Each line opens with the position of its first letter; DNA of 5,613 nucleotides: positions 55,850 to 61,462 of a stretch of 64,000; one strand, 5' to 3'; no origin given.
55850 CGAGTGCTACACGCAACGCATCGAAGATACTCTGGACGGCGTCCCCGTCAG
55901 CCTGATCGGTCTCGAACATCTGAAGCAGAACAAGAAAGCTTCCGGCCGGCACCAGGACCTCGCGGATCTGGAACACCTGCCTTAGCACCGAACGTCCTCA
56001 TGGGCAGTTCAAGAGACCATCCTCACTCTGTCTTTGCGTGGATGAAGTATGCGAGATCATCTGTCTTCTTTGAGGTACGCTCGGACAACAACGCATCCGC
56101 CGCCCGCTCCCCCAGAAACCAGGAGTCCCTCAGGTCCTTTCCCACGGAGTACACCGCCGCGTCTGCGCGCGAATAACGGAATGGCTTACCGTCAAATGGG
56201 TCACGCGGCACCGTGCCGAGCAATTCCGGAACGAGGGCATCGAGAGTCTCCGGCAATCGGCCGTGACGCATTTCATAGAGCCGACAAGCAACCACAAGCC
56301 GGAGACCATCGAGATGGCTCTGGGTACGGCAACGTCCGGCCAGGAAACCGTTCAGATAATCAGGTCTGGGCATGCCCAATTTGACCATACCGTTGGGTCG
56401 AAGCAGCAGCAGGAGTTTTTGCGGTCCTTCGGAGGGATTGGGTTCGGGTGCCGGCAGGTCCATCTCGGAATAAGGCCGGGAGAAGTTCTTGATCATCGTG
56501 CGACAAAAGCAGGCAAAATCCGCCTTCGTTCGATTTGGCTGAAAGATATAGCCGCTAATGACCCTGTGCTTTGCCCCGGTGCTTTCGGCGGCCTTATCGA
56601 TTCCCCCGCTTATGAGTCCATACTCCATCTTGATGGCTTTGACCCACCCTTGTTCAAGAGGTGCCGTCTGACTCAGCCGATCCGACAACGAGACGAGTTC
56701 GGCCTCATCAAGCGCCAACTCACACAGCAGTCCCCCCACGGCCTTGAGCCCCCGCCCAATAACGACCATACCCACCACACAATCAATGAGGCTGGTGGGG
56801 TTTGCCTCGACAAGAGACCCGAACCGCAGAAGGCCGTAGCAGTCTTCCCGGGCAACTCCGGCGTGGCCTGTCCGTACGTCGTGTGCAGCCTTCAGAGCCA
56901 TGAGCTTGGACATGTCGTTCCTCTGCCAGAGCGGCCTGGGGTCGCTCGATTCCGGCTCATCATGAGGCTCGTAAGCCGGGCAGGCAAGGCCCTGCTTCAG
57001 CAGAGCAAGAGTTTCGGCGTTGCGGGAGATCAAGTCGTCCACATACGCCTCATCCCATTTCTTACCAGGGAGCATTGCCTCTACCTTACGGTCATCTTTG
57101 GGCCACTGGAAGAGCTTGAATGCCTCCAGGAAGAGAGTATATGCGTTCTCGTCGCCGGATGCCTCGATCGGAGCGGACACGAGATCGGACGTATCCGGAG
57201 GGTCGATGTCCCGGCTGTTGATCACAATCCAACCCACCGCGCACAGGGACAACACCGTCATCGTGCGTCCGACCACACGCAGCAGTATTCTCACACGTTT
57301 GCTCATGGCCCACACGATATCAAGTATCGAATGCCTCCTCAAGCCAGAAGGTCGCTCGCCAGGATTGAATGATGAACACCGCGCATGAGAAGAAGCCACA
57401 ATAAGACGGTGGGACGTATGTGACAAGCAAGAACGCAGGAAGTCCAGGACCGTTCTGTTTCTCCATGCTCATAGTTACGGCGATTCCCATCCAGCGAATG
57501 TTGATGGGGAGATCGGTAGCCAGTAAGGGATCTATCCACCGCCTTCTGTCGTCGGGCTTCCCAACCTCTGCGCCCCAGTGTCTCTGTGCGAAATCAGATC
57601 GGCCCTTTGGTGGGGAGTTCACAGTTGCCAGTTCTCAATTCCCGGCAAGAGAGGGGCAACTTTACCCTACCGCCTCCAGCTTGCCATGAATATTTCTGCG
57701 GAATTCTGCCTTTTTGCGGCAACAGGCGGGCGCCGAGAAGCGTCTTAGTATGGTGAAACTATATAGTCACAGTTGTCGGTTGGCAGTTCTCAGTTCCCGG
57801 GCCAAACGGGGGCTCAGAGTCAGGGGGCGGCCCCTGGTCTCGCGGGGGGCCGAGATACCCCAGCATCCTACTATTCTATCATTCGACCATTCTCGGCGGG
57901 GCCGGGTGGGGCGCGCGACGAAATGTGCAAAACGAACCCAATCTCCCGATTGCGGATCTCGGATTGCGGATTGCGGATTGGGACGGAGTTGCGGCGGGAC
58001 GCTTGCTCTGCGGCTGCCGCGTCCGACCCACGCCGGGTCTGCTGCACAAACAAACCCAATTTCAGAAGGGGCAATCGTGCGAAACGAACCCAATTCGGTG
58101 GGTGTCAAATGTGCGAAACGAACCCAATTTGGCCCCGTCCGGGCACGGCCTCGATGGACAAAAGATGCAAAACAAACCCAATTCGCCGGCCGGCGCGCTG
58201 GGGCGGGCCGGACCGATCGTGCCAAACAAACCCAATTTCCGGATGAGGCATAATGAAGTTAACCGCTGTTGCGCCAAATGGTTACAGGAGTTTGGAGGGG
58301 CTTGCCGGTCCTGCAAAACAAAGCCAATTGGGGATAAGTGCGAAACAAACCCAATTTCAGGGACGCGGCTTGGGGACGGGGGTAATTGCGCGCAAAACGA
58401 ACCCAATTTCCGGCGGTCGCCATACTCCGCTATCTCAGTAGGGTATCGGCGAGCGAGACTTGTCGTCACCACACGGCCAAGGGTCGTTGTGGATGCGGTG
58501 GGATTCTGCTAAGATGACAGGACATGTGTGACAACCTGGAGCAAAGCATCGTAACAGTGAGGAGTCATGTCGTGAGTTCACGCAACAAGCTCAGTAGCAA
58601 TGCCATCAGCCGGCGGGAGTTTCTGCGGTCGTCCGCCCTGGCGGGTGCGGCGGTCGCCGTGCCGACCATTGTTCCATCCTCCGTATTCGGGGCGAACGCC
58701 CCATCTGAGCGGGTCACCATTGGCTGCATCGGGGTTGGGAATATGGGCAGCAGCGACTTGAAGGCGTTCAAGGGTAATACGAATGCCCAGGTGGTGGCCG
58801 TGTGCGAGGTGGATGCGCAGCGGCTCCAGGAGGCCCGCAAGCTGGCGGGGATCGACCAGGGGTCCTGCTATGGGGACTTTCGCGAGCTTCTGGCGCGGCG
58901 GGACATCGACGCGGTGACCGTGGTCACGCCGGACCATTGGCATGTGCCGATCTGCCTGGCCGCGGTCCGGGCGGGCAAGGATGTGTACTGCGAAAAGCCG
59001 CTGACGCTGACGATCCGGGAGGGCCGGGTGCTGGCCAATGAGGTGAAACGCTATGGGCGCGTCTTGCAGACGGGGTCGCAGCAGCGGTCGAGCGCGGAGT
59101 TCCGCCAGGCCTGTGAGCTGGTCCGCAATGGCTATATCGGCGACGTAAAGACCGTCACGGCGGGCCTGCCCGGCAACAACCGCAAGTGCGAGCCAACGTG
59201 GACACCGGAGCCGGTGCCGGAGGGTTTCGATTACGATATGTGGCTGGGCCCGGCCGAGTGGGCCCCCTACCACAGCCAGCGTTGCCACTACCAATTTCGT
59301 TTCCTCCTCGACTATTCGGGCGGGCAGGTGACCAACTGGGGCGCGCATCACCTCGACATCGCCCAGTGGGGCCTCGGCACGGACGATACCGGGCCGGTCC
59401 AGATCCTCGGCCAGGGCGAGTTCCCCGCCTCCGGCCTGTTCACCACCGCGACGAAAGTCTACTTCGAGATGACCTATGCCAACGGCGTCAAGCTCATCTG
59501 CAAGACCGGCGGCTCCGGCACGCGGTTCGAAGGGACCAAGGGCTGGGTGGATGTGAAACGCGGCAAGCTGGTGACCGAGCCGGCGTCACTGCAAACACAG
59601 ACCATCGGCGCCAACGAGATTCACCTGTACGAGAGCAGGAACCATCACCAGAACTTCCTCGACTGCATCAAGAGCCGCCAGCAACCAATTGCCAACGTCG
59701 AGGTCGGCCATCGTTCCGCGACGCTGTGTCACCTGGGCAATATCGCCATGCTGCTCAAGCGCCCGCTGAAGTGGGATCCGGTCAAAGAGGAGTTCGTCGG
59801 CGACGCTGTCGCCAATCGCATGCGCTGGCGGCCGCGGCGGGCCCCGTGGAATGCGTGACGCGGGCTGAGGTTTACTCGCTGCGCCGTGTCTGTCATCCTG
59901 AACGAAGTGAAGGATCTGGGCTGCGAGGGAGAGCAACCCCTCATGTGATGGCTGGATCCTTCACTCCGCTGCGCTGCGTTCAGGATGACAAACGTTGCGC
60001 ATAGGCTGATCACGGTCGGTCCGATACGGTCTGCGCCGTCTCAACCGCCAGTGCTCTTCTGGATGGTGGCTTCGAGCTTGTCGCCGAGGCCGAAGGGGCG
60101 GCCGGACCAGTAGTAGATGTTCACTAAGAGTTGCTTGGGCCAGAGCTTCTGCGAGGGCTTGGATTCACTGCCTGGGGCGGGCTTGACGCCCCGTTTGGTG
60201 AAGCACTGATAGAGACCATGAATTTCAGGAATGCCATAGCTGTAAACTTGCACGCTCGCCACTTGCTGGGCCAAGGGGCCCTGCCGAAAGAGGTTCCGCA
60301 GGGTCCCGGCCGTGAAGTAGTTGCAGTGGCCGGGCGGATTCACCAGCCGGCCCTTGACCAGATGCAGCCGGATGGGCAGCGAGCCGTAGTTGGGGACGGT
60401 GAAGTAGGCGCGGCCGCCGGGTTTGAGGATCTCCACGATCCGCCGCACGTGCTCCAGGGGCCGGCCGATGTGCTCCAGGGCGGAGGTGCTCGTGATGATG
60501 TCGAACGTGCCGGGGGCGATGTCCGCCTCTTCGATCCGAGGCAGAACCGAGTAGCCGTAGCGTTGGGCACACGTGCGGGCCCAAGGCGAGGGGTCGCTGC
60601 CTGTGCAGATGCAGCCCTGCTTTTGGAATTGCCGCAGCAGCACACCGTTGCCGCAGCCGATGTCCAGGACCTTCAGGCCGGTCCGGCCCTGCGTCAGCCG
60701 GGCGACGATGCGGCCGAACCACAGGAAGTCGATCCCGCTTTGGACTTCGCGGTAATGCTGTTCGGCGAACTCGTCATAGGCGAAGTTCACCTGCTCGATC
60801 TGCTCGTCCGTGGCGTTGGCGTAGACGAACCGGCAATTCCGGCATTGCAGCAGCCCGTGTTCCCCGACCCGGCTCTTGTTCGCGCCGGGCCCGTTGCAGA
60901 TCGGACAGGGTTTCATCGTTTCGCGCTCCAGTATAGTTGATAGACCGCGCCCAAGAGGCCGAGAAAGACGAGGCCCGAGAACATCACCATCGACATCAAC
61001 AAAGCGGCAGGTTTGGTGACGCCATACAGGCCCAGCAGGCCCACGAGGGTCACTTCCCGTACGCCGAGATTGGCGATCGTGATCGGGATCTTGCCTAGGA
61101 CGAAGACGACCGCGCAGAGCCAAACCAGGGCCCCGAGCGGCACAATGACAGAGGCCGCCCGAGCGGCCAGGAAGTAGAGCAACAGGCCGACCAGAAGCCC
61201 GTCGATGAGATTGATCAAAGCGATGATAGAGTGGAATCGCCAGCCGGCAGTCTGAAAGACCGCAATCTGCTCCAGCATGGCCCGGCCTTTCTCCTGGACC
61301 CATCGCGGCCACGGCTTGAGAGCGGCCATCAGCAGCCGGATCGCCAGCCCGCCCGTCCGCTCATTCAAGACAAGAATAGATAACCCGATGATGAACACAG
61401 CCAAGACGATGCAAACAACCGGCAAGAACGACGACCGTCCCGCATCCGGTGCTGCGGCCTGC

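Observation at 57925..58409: Nine same-orientation copies of a 20-nt motif in a 1.1-kb non-coding region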

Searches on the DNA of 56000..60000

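Call 4: search_rna_families(source=window, start=56000, end=60000, threshold=evalue, max_evalue=1)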
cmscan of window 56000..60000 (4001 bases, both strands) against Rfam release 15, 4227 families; matches with E-value up to 1: 0.
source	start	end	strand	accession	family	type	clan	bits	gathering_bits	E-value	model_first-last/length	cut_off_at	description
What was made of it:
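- On Any Rfam family: No match at E <= 1 in window 56000-60000 (call 4).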

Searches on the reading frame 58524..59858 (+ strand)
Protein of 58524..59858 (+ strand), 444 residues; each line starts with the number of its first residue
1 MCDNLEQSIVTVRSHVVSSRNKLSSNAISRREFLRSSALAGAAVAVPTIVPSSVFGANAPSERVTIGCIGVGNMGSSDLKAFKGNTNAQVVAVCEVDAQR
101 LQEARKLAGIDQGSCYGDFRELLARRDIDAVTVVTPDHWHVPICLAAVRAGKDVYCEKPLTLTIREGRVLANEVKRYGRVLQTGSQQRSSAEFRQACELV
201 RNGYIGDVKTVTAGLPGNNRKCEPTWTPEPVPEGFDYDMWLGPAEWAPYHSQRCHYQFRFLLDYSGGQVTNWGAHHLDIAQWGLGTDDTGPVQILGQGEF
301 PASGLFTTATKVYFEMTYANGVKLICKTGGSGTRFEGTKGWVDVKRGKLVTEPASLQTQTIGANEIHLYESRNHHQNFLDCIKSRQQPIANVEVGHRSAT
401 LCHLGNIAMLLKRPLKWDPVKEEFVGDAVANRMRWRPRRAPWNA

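Call 6: find_encoding_contigs(protein=window:58524-59858:+, flank=10000, max_places=6)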
Protein window:58524-59858:+ (444 aa): no gene with exactly this product is on record in the collection.

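Call 10: find_encoding_contigs(protein=window:58572-59855:+, flank=10000, max_places=6)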
Protein seq(428 aa) (428 aa): 1 contig read that carries it; 1 place shown.
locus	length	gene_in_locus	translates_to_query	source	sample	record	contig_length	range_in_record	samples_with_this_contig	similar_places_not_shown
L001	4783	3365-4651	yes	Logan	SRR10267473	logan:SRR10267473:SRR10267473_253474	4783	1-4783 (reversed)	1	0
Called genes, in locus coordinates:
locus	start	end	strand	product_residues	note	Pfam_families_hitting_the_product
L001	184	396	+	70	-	-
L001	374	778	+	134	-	-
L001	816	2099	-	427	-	-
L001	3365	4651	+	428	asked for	PF01408:GFO_IDH_MocA, PF19051:GFO_IDH_MocA_C2, PF22725:GFO_IDH_MocA_C3 (faint)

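Call 43: find_homologous_proteins(query=window:58572-59855:+, max_evalue=1e-100)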
Query seq(428 aa) (428 aa): 6355 proteins with E <= 1e-100 among 8000 candidates; the best 120 are listed.
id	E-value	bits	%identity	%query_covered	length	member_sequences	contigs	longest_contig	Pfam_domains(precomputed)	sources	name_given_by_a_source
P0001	5.2e-271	917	90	100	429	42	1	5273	PF01408.29,PF19051.6,PF22725.2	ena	-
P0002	1.5e-264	896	88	100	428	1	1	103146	PF01408.29,PF19051.6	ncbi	-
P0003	2.3e-263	892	93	93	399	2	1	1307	PF01408.29,PF19051.6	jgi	jgi:predicted dehydrogenase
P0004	2.0e-260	882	88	97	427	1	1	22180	PF01408.29,PF19051.6,PF22725.2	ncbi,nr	ncbi:MAG: Gfo/Idh/MocA family oxidoreductase [Planctomycetes bacterium]|nr:Gfo/Idh/MocA family oxido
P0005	5.0e-260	881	88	97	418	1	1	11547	PF01408.29,PF19051.6,PF22725.2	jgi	jgi:predicted dehydrogenase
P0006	1.8e-258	876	85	100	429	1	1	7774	PF01408.29,PF19051.6,PF22725.2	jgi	jgi:predicted dehydrogenase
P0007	7.3e-254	860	85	98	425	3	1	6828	PF01408.29,PF19051.6,PF10518.15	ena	-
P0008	2.9e-253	859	84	100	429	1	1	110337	PF01408.29,PF19051.6,PF22725.2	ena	-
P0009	4.0e-252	855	84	97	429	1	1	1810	PF01408.29,PF19051.6,PF22725.2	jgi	-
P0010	4.1e-252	855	84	100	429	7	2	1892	PF01408.29,PF19051.6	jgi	jgi:predicted dehydrogenase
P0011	1.2e-248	843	82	100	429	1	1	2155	PF01408.29,PF19051.6,PF22725.2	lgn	-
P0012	1.0e-247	840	81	100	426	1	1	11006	PF01408.29,PF19051.6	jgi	jgi:predicted dehydrogenase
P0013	1.7e-247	840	82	100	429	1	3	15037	PF01408.29,PF19051.6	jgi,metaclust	metaclust:\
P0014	2.9e-247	839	82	100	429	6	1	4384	PF01408.29,PF19051.6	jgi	jgi:predicted dehydrogenase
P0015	1.4e-246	837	81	100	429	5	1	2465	PF01408.29,PF19051.6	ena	-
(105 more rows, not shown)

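Call 44: find_encoding_contigs(protein=P0002, flank=5000, max_places=2)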
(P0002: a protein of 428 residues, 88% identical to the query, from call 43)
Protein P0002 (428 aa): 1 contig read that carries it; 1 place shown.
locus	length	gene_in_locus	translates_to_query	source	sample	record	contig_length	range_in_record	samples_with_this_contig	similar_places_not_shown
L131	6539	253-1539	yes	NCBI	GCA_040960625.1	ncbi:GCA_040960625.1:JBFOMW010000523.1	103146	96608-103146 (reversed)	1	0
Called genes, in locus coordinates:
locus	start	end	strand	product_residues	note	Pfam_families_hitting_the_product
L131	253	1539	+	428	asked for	PF01408:GFO_IDH_MocA, PF19051:GFO_IDH_MocA_C2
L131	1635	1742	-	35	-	-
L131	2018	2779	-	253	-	PF05050:Methyltransf_21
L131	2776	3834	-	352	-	PF03706:LPG_synthase_TM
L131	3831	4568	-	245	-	PF13489:Methyltransf_23, PF08241:Methyltransf_11, PF08242:Methyltransf_12, PF13649:Methyltransf_25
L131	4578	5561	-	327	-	PF01209:Ubie_methyltran, PF13489:Methyltransf_23, PF13847:Methyltransf_31, PF08241:Methyltransf_11, PF08242:Methyltransf_12, PF13649:Methyltransf_25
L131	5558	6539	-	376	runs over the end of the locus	PF13439:Glyco_transf_4 (weak), PF00534:Glycos_transf_1, PF20706:GT4-conflict, PF13692:Glyco_trans_1_4, PF13524:Glyco_trans_1_2 (weak)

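Call 45: find_encoding_contigs(protein=P0004, flank=5000, max_places=2)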
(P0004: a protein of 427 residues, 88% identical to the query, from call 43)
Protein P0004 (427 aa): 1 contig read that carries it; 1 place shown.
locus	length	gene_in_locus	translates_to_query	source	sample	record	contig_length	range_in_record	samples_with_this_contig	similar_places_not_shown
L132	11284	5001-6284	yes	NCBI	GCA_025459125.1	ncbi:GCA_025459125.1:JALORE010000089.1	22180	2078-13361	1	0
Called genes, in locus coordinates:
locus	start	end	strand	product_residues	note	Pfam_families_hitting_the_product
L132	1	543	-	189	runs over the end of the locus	PF07638:Sigma70_ECF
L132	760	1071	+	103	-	-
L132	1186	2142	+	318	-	PF01261:AP_endonuc_2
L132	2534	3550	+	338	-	-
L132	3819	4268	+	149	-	-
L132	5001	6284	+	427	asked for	PF01408:GFO_IDH_MocA, PF19051:GFO_IDH_MocA_C2, PF22725:GFO_IDH_MocA_C3 (faint)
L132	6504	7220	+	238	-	PF13489:Methyltransf_23, PF08241:Methyltransf_11 (weak), PF08242:Methyltransf_12 (weak), PF13649:Methyltransf_25 (faint)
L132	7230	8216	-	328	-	PF03706:LPG_synthase_TM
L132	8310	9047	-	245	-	PF13489:Methyltransf_23, PF08241:Methyltransf_11, PF08242:Methyltransf_12, PF13649:Methyltransf_25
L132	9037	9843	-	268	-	PF01209:Ubie_methyltran, PF13489:Methyltransf_23, PF02353:CMAS, PF08241:Methyltransf_11, PF08242:Methyltransf_12, PF13649:Methyltransf_25, PF13847:Methyltransf_31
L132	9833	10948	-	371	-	PF13439:Glyco_transf_4, PF13579:Glyco_trans_4_4, PF20706:GT4-conflict, PF00534:Glycos_transf_1, PF13692:Glyco_trans_1_4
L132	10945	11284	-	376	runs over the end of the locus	PF13439:Glyco_transf_4, PF13477:Glyco_trans_4_2 (weak), PF13579:Glyco_trans_4_4, PF20706:GT4-conflict, PF00534:Glycos_transf_1, PF13692:Glyco_trans_1_4, PF13524:Glyco_trans_1_2 (weak)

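Call 46: find_encoding_contigs(protein=P0008, flank=5000, max_places=2)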
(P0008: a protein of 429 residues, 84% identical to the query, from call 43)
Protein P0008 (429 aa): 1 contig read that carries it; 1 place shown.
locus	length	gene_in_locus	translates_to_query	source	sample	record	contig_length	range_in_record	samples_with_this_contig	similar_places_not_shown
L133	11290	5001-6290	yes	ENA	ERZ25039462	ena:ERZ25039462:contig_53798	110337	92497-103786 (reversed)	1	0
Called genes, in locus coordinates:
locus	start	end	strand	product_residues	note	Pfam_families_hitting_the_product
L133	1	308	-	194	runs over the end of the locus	-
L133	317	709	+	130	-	-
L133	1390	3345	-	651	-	PF26549:Tricorn_N (weak), PF02129:Peptidase_S15, PF12146:Hydrolase_4 (faint), PF20434:BD-FAE, PF00326:Peptidase_S9, PF01738:DLH, PF12697:Abhydrolase_6 (weak), PF00756:Esterase (weak), +2 more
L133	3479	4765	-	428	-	-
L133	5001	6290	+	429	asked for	PF22725:GFO_IDH_MocA_C3 (faint), PF01408:GFO_IDH_MocA, PF19051:GFO_IDH_MocA_C2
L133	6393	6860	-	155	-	PF08480:Disaggr_assoc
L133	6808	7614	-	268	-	PF07676:PD40 (weak)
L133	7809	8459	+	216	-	-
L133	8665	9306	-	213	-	PF05050:Methyltransf_21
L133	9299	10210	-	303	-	PF13489:Methyltransf_23, PF07021:MetW (weak), PF08241:Methyltransf_11, PF08242:Methyltransf_12, PF13649:Methyltransf_25, PF13847:Methyltransf_31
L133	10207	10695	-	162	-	-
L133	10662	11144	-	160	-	PF03706:LPG_synthase_TM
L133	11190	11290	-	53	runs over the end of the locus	-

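Call 47: find_encoding_contigs(protein=P0001, flank=5000, max_places=2)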
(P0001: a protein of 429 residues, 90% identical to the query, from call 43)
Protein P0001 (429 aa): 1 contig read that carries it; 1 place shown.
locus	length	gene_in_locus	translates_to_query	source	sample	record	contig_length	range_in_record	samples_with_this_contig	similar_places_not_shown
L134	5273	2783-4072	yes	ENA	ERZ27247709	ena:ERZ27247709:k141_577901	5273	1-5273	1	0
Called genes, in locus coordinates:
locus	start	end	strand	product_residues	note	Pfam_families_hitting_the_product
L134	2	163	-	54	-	?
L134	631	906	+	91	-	-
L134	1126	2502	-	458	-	PF00150:Cellulase (faint), PF18885:DUF5648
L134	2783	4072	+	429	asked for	PF01408:GFO_IDH_MocA, PF19051:GFO_IDH_MocA_C2, PF22725:GFO_IDH_MocA_C3 (faint)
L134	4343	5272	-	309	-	?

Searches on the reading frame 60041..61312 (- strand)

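Call 52: search_protein_families(library=pfam, proteins=[window:60041-61312:-], max_evalue=0.01)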
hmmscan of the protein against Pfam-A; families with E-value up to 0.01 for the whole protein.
window:60041-61312:- (423 aa): 7 families
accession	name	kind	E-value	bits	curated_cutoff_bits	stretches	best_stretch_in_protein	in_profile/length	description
PF13489.12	Methyltransf_23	-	1.7e-24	86.8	27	1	201-344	11-156/164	Methyltransferase domain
PF08241.18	Methyltransf_11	-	2.3e-14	54.2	21.2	1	216-304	1-95/95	Methyltransferase domain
PF08242.18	Methyltransf_12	-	2.2e-12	48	30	1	216-301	1-97/98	Methyltransferase domain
PF13649.12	Methyltransf_25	-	4.1e-11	43.8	27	1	215-300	1-97/97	Methyltransferase domain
PF13847.12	Methyltransf_31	-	2.4e-07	31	27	1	212-308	4-113/145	Methyltransferase domain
PF07021.18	MetW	-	1.8e-06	28.2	21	1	210-321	12-125/193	Methionine biosynthesis protein MetW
PF14354.12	Lar_restr_allev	-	0.0062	17.2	28.6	0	132-176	2-44/58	Restriction alleviation protein Lar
